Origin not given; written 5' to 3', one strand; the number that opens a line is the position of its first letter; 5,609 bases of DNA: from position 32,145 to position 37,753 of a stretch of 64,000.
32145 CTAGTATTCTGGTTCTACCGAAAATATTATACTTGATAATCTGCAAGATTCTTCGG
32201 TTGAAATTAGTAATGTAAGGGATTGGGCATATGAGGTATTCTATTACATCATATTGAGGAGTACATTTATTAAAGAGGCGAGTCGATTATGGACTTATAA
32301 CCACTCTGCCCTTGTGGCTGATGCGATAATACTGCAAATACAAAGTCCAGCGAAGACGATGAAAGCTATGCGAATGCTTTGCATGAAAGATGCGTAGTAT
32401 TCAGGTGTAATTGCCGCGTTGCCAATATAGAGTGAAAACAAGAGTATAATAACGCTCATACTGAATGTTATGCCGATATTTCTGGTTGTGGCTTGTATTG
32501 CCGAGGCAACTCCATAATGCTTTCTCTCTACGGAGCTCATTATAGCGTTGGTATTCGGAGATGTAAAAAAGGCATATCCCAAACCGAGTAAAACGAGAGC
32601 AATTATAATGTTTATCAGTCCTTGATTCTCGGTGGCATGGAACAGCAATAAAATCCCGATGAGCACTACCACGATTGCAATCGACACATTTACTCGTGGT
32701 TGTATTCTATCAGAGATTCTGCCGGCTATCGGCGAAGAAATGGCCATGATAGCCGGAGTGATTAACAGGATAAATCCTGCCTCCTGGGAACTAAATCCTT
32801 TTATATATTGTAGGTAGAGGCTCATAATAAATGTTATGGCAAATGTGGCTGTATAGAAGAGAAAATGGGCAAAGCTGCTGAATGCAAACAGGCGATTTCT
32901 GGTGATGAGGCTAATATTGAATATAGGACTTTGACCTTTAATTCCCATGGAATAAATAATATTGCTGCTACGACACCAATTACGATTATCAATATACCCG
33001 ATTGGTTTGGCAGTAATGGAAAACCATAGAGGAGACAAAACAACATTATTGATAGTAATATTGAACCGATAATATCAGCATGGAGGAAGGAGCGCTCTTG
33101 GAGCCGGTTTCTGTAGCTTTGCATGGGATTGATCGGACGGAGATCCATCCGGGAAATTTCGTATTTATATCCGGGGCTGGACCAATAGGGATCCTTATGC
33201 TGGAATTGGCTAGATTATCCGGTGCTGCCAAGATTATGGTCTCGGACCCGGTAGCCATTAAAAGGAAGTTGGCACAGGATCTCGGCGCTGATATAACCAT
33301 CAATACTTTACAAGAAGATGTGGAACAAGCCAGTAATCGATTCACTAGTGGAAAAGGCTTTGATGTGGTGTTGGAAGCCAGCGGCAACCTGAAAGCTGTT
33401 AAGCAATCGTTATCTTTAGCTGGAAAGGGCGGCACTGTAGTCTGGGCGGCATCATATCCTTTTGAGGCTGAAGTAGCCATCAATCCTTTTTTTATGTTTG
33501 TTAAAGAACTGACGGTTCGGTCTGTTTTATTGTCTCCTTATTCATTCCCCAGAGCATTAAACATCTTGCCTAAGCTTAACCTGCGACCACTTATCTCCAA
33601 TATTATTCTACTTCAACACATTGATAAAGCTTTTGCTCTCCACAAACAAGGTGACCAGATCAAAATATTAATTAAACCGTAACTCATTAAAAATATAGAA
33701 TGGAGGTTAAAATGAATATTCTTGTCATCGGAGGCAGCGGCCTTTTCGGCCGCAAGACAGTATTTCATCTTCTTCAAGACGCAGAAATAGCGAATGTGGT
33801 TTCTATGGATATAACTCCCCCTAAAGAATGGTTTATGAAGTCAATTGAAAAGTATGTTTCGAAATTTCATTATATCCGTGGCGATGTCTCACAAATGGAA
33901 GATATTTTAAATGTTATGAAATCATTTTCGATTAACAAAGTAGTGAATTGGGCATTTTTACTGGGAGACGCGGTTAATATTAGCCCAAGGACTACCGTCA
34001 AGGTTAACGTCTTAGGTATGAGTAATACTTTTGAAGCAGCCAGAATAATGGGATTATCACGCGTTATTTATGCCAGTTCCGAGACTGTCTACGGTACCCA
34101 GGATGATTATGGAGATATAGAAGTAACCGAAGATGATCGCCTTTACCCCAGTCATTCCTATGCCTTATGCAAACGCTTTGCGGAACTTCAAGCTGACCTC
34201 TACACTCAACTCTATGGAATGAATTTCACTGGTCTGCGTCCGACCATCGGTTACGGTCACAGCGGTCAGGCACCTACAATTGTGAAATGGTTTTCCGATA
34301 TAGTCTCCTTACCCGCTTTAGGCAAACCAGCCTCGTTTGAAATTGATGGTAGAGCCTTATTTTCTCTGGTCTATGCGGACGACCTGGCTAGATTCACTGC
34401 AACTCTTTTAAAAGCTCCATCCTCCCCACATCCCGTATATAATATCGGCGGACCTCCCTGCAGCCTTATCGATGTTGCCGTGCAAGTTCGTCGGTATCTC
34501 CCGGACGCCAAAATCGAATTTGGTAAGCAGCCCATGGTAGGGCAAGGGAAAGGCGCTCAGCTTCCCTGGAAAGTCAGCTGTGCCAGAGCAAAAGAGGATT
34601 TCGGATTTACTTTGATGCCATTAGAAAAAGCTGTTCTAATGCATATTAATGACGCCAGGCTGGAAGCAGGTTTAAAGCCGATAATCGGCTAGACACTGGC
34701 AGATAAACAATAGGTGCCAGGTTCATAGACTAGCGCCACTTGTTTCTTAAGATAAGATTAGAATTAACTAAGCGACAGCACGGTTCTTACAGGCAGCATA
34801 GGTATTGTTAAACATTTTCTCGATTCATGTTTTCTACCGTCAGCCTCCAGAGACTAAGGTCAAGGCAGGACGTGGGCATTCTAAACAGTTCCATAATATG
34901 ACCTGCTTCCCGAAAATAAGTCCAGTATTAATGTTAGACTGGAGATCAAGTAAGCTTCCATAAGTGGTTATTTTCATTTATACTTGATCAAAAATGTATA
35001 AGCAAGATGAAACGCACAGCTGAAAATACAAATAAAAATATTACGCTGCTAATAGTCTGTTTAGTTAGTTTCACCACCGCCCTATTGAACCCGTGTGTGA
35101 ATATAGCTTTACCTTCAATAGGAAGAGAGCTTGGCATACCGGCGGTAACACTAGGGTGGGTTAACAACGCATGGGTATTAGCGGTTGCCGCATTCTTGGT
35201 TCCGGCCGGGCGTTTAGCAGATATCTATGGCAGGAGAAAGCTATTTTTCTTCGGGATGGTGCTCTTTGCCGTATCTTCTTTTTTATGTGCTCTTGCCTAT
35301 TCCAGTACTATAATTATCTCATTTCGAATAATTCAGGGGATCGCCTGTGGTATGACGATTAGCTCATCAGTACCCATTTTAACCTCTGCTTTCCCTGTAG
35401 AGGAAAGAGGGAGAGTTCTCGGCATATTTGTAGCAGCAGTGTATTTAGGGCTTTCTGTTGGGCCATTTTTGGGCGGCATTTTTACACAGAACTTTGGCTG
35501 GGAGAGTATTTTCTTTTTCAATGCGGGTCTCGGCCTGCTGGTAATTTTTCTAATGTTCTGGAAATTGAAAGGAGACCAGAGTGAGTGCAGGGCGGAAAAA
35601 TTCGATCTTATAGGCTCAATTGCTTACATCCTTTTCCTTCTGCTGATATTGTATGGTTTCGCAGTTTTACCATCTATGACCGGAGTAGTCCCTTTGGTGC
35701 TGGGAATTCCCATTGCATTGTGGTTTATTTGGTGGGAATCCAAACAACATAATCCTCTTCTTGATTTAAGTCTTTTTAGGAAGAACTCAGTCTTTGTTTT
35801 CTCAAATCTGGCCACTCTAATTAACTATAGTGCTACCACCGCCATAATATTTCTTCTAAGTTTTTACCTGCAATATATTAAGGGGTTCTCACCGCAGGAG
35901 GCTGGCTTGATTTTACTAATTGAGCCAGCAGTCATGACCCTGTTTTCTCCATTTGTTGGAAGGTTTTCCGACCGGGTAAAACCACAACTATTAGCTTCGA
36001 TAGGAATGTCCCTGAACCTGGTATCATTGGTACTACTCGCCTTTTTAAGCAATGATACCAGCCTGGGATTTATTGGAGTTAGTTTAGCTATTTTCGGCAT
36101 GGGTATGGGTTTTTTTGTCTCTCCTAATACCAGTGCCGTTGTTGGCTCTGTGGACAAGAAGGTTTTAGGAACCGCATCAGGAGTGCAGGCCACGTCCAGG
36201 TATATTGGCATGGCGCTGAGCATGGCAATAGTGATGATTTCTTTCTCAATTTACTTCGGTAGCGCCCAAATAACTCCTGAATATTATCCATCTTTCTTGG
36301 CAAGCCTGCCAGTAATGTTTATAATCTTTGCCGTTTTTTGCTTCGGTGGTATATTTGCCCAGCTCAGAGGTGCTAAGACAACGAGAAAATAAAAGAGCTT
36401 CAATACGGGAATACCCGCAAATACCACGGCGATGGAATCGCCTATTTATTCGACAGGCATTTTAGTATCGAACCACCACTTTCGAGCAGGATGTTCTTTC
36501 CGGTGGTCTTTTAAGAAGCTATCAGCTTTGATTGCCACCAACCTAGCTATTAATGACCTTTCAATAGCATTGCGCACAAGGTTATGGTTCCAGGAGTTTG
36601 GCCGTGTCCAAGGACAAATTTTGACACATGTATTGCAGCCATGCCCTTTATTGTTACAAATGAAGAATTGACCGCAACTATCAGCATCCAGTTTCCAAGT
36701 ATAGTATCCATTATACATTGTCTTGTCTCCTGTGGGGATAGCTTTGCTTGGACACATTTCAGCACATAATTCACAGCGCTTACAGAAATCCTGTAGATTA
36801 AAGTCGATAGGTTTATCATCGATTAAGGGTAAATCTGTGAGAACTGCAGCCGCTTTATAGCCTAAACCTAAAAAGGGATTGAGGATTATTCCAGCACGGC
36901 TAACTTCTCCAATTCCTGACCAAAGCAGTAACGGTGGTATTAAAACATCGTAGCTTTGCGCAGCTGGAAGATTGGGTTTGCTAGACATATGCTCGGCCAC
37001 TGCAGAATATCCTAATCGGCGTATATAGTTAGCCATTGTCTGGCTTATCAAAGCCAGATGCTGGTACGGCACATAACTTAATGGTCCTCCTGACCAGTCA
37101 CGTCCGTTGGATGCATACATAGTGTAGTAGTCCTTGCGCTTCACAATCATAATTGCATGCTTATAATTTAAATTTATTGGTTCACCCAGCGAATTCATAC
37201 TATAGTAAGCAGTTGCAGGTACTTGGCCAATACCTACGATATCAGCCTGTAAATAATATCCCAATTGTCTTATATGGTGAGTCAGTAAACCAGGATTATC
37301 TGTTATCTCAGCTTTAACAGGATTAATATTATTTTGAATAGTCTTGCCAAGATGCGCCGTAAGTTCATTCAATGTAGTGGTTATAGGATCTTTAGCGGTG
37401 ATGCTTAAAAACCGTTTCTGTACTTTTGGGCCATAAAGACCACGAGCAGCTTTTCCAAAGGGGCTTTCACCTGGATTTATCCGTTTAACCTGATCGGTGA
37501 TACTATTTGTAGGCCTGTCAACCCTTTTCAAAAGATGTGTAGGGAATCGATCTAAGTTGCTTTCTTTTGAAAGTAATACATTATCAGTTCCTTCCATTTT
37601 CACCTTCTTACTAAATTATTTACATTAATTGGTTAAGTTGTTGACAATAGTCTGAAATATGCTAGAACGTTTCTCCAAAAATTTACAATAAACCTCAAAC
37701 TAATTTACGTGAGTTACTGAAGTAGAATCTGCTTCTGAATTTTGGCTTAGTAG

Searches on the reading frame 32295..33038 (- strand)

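Call 12: search_protein_families(library=pfam, proteins=[window:32295-33038:-])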
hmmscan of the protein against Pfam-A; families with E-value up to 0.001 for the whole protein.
window:32295-33038:- (247 aa): 3 families
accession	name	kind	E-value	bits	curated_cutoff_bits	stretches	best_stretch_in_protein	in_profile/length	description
PF07690.21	MFS_1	-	1.3e-18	67.5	33.4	1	55-238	2-166/347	Major Facilitator Superfamily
PF13347.12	MFS_2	-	9.2e-07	28.2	27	1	63-240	11-189/427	MFS/sugar transport protein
PF12832.13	MFS_1_like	-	1.2e-06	28.3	25.2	1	56-239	6-175/373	MFS_1 like family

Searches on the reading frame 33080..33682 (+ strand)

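Call 12: search_protein_families(library=pfam, proteins=[window:33080-33682:+])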
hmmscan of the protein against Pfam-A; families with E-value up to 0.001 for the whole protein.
window:33080-33682:+ (200 aa): 3 families
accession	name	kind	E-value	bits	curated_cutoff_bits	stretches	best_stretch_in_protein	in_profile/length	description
PF00107.32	ADH_zinc_N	-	1.2e-23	83.9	31.8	1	35-161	1-125/129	Zinc-binding dehydrogenase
PF16912.11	Glu_dehyd_C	-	1.6e-09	38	34.9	1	3-198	3-209/211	Glucose dehydrogenase C-terminus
PF13602.12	ADH_zinc_N_2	-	8.5e-07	30.4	27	1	68-192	1-127/134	Zinc-binding dehydrogenase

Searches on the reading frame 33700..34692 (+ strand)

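Call 12: search_protein_families(library=pfam, proteins=[window:33700-34692:+])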
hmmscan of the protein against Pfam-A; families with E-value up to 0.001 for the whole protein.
window:33700-34692:+ (330 aa): 5 families
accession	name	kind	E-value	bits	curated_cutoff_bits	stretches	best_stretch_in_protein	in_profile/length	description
PF01370.27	Epimerase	-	3.4e-32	112.2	20.9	1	7-250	1-240/240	NAD dependent epimerase/dehydratase family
PF16363.11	GDP_Man_Dehyd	-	9.9e-19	68.4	27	1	8-209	1-208/332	GDP-mannose 4,6 dehydratase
PF01073.25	3Beta_HSD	-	3.4e-15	56.3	22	1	8-230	1-222/280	3-beta hydroxysteroid dehydrogenase/isomerase family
PF02719.21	Polysacc_synt_2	-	2.3e-07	30.8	20.2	1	7-128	1-129/293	Polysaccharide biosynthesis protein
PF04321.23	RmlD_sub_bind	-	2.3e-06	27.3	27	1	5-162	1-133/287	RmlD substrate binding domain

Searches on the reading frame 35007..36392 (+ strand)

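Call 12: search_protein_families(library=pfam, proteins=[window:35007-36392:+])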
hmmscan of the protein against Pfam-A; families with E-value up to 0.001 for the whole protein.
window:35007-36392:+ (461 aa): 4 families
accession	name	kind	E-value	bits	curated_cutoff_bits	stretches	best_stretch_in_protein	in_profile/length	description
PF07690.21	MFS_1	-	3.5e-58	197.6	33.4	1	18-405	2-346/347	Major Facilitator Superfamily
PF00083.30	Sugar_tr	-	5.6e-10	39.1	22.3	1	47-185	46-190/452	Sugar (and other) transporter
PF13347.12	MFS_2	-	1.2e-06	27.8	27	1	257-449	220-417/427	MFS/sugar transport protein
PF05977.19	MFS_3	-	2.4e-06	26.7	27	1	52-199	50-203/524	Transmembrane secretion effector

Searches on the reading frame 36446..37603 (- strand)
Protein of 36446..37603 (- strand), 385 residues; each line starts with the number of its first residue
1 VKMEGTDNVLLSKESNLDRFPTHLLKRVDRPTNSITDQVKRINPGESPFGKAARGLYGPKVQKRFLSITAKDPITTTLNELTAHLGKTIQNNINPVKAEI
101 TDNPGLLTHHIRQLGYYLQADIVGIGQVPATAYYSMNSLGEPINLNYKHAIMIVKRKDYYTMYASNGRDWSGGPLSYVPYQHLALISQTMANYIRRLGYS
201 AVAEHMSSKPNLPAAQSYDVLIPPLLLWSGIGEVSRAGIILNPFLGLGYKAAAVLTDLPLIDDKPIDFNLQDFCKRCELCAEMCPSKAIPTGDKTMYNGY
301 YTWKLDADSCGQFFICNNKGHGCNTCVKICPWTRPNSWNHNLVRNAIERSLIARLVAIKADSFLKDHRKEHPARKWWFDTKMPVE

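Call 12: search_protein_families(library=pfam, proteins=[window:36446-37603:-])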
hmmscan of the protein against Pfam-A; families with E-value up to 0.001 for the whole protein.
window:36446-37603:- (385 aa): 3 families
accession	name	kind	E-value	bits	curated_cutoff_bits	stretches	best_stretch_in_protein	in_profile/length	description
PF13484.11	Fer4_16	-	3.8e-06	28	30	1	274-332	2-65/66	4Fe-4S double cluster binding domain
PF00037.32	Fer4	-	3.9e-06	26.9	21.1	1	272-289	6-23/24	4Fe-4S binding domain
PF12838.12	Fer4_7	-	5.8e-06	27.1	27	1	274-332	2-50/52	4Fe-4S dicluster domain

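Call 36: search_protein_families(library=ncbifam, proteins=[window:36446-37603:-], max_evalue=0.00001)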
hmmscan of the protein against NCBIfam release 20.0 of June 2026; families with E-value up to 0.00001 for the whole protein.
window:36446-37603:- (385 aa): 2 families
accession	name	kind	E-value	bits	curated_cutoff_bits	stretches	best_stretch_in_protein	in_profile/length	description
TIGR02486.1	RDH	subfamily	5.5e-43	148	160.35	1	147-362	87-309/314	reductive dehalogenase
TIGR00276.1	TIGR00276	equivalog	8.7e-11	41.4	200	1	229-369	140-283/337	tRNA epoxyqueuosine(34) reductase QueG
